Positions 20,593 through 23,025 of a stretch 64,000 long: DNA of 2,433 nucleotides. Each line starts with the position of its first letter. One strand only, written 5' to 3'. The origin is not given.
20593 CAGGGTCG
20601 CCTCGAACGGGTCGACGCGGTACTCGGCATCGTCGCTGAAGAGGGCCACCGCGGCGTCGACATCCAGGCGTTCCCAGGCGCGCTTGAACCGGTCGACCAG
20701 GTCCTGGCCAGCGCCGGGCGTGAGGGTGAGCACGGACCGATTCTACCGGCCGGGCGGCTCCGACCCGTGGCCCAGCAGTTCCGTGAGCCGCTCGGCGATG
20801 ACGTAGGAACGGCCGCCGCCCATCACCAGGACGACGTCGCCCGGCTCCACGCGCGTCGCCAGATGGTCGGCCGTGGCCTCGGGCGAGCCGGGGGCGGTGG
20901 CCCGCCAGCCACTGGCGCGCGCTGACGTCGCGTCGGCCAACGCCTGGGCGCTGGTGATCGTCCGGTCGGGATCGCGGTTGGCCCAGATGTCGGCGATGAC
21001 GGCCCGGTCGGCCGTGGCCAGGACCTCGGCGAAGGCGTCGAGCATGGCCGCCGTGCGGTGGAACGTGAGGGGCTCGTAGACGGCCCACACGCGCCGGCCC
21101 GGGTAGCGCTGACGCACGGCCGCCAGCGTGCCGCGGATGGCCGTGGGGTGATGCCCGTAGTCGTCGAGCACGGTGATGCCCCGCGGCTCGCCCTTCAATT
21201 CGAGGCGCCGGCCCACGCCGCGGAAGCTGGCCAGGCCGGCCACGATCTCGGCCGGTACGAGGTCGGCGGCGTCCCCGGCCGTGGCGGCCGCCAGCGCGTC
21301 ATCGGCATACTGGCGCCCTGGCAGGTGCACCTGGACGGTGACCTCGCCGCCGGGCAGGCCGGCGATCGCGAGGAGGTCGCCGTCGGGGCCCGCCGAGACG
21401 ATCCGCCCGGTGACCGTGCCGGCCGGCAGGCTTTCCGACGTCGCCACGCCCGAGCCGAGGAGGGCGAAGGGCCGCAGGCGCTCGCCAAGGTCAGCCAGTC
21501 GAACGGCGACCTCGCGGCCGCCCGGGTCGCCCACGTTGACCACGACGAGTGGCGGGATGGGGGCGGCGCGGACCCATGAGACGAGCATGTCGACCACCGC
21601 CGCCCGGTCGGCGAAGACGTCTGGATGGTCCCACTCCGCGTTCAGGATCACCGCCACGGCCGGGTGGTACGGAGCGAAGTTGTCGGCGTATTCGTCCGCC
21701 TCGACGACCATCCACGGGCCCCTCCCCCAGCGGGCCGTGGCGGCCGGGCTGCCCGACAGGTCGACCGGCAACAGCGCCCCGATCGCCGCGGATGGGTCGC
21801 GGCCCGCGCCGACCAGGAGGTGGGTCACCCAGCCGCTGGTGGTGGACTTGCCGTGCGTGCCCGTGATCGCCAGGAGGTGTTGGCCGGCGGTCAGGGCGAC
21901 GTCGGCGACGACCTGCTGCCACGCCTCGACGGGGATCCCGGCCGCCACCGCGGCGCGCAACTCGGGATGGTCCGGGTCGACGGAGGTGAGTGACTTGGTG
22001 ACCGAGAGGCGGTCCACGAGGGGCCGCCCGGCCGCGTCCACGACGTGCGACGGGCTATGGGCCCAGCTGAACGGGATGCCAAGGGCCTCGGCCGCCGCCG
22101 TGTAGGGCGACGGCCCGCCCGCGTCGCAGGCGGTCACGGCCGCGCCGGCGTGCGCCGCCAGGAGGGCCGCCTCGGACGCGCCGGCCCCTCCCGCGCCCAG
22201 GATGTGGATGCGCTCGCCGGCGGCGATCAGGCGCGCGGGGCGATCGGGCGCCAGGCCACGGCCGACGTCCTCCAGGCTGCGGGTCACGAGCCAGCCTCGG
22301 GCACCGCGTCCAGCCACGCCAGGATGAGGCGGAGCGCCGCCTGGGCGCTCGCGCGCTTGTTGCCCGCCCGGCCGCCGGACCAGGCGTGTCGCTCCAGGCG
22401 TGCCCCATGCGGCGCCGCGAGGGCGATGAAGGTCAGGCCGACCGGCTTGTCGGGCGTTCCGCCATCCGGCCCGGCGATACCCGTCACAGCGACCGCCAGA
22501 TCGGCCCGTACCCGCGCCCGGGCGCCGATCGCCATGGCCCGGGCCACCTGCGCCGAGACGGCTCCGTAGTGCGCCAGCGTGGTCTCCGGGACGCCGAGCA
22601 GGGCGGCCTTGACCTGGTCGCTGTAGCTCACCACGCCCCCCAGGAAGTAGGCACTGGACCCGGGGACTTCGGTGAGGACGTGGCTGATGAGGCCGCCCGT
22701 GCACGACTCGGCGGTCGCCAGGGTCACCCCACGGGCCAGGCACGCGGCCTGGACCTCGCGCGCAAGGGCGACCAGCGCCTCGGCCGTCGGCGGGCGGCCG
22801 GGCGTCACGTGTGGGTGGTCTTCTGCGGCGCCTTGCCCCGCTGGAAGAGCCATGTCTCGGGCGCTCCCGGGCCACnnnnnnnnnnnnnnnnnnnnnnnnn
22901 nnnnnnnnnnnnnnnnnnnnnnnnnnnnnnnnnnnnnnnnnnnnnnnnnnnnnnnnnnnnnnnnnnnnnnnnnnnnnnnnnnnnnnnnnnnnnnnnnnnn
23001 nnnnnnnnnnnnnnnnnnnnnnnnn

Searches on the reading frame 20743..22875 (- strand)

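Call 41: search_protein_families(library=pfam, proteins=[window:20743-22875:-], max_evalue=0.00001)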
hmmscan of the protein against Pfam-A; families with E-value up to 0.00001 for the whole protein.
window:20743-22875:- (710 aa): 3 families
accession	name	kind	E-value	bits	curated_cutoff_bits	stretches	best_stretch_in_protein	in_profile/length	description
PF02875.26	Mur_ligase_C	-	3.9e-21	76.7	28.4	1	556-687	1-126/127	Mur ligase, glutamate ligase domain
PF01225.30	Mur_ligase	-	3.1e-09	37.5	21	1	222-327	1-91/95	Mur ligase family, catalytic domain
PF08245.18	Mur_ligase_M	-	1.6e-07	32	24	1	337-533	1-199/200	Mur ligase middle domain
